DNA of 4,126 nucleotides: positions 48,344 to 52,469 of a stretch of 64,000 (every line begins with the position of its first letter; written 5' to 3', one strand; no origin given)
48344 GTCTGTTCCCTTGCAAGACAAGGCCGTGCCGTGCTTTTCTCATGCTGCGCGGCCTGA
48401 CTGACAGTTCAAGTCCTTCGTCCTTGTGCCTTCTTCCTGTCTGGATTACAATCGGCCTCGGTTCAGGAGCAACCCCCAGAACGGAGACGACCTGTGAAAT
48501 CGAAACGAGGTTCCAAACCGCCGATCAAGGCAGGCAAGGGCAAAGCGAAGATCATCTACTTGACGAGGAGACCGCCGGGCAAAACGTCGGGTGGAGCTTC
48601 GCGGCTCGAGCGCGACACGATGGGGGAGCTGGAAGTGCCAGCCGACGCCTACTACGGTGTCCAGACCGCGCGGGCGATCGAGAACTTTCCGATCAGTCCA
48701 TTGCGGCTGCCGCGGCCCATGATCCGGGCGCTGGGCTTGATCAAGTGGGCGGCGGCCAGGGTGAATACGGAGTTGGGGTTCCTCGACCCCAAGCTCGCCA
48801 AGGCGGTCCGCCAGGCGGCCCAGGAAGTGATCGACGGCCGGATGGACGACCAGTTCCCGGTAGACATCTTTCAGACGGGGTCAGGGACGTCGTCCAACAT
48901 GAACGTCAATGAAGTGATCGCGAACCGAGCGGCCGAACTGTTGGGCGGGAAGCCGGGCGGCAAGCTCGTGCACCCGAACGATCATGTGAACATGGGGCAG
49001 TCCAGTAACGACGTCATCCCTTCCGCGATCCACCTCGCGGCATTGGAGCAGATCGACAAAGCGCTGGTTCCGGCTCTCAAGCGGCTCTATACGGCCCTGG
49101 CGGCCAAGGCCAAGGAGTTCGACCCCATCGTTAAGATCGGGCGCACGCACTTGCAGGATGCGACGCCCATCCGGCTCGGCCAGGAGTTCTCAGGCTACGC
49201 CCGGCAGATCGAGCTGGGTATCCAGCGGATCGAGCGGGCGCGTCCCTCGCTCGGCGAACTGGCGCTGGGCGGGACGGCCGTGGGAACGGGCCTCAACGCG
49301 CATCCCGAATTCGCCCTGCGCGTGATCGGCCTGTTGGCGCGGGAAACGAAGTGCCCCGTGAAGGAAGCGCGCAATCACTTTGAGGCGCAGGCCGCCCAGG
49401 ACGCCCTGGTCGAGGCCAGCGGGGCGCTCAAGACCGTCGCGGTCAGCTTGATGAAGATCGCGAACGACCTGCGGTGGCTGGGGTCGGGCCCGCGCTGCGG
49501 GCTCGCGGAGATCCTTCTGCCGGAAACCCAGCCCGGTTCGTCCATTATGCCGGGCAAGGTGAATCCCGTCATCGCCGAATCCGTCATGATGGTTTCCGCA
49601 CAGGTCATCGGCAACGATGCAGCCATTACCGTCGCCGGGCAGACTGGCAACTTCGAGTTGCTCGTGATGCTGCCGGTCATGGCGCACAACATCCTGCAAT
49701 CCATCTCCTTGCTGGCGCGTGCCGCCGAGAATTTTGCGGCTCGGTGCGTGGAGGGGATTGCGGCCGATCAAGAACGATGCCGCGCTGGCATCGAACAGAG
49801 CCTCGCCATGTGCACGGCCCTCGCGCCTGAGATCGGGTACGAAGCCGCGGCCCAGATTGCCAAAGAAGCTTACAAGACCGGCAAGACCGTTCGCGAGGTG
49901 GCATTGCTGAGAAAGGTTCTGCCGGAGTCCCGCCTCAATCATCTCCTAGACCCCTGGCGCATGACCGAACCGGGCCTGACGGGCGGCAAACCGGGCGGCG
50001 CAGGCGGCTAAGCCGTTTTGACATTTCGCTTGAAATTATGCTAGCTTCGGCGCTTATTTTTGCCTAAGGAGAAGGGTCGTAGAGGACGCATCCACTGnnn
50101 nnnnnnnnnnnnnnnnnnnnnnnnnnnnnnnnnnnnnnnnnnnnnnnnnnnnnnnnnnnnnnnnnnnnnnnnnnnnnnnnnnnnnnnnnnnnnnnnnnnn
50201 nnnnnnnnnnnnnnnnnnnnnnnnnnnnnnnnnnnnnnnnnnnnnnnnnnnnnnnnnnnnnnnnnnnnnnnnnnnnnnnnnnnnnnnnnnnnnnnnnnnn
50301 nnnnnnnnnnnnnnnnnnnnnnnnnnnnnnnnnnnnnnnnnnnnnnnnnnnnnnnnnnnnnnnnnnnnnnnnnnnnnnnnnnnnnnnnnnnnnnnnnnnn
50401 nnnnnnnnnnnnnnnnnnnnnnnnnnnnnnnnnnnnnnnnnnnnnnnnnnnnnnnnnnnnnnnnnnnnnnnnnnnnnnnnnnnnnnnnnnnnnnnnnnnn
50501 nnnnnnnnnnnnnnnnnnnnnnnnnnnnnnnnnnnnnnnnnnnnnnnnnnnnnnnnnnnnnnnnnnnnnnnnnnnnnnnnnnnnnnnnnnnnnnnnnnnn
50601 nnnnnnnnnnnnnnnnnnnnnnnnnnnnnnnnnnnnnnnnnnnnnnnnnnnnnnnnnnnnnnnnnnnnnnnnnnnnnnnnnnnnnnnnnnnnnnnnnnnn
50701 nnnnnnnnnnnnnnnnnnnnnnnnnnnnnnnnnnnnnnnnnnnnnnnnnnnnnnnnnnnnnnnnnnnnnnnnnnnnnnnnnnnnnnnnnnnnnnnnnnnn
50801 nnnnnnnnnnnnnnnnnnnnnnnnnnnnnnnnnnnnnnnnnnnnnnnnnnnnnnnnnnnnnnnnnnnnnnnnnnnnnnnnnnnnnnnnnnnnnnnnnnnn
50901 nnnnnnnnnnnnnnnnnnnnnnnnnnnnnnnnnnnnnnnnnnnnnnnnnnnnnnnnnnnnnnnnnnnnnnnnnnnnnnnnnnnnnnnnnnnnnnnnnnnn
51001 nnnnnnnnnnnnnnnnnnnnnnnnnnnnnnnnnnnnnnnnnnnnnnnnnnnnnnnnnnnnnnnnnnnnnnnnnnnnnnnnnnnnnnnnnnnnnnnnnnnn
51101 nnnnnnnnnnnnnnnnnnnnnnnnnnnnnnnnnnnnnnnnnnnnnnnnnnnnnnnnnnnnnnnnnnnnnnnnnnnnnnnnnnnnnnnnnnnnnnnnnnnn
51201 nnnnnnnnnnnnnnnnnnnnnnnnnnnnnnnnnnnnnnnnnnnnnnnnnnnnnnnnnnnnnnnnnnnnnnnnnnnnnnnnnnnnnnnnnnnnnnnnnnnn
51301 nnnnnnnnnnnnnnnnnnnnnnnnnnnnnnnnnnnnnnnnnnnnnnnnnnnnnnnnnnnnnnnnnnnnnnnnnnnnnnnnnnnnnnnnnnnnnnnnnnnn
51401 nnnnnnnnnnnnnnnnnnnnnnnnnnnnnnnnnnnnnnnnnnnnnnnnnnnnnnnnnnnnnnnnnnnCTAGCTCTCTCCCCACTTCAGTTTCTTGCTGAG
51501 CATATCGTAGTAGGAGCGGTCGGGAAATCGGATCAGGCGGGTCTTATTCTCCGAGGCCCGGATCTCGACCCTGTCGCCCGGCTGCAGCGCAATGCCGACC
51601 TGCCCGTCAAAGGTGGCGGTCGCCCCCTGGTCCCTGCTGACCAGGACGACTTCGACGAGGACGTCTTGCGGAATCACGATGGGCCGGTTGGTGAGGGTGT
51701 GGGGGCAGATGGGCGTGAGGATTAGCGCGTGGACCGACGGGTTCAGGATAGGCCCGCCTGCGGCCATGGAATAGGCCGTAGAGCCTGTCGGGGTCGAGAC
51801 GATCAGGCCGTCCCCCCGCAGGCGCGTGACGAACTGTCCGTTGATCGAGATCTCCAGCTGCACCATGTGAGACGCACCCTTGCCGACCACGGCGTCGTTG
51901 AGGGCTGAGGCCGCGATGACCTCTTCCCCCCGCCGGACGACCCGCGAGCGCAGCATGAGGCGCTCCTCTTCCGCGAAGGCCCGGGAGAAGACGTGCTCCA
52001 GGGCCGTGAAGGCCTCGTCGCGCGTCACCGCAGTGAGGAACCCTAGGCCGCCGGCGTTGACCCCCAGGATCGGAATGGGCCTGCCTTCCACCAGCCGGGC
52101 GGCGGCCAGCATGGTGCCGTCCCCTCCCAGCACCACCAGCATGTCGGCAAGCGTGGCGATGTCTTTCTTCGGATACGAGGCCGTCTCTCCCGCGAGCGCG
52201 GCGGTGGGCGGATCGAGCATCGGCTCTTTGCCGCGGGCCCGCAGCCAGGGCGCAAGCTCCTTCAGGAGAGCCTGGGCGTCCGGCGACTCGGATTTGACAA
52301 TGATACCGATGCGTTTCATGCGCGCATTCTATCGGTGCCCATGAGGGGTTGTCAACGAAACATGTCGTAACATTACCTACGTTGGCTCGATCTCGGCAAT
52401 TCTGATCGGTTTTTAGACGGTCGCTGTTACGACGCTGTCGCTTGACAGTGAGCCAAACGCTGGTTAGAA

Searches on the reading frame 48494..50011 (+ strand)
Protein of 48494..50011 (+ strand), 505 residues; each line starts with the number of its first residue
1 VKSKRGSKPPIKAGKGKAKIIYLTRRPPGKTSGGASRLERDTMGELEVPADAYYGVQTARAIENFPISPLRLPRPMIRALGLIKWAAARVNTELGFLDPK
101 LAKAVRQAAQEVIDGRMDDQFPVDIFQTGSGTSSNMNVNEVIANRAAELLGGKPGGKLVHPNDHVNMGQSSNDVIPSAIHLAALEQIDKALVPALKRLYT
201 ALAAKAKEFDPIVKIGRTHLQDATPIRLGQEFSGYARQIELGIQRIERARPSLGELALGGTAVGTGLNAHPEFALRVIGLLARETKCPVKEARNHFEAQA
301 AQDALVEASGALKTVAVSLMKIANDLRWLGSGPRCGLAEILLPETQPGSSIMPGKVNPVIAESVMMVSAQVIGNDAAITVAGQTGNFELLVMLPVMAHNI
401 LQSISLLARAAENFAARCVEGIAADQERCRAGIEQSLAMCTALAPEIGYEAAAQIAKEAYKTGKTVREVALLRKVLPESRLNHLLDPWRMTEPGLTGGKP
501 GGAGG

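Call 56: search_protein_families(library=pfam, proteins=[window:48494-50011:+], max_evalue=0.00001)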
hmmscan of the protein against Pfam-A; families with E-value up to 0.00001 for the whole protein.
window:48494-50011:+ (505 aa): 2 families
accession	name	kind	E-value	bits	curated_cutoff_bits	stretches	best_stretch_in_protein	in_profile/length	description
PF00206.25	Lyase_1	-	3.2e-105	352.4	27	1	44-373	1-312/312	Lyase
PF10415.14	FumaraseC_C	-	8.6e-21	74.6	32.5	1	440-492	2-54/54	Fumarase C C-terminus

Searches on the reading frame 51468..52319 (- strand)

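Call 56: search_protein_families(library=pfam, proteins=[window:51468-52319:-], max_evalue=0.00001)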
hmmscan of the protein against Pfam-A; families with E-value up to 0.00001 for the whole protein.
window:51468-52319:- (283 aa): 2 families
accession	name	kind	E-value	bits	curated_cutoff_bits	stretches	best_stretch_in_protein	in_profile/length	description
PF20143.4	NAD_kinase_C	-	6.1e-37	126.6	23.7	1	148-264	10-125/126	ATP-NAD kinase C-terminal domain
PF01513.26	NAD_kinase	-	1.5e-19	71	25.5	1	45-113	60-128/130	ATP-NAD kinase N-terminal domain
